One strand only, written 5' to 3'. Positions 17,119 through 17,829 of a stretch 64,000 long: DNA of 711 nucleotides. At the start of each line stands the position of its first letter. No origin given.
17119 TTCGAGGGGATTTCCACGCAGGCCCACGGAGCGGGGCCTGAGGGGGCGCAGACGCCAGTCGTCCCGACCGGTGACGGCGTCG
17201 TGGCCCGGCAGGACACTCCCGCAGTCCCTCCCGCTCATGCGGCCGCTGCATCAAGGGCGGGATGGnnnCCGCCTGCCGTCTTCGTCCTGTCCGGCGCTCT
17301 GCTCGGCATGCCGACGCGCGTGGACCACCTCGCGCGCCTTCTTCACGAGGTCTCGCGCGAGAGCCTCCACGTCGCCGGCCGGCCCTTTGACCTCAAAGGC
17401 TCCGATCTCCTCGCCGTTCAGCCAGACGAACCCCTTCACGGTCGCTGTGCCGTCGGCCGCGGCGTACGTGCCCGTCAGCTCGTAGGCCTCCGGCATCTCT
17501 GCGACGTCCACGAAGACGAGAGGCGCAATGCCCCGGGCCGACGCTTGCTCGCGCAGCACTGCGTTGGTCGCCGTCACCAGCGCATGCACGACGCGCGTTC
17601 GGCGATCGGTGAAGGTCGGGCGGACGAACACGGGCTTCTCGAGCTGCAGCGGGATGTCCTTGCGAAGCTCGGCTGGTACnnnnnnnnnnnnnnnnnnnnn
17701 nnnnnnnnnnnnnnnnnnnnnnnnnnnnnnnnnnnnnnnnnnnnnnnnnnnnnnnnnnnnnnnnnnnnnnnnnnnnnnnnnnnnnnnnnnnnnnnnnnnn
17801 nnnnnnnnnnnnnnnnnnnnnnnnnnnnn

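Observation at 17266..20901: Secreted 1211 aa WD40 beta-propeller / caspase-like fusion, directly upstream of an SBBP-repeat lipoprotein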

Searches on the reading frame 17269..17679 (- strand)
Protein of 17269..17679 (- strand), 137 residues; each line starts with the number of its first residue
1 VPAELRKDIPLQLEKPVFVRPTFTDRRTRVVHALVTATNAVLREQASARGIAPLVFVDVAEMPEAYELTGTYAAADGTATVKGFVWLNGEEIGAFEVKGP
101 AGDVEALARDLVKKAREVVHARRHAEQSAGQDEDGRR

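Call 57: search_solved_structures(query=A4, max_evalue=10, show_alignments=1)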
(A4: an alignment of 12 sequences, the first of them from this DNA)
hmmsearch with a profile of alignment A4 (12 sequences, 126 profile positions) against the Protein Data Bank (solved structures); distinct sequences matched with E-value up to 10: 0.
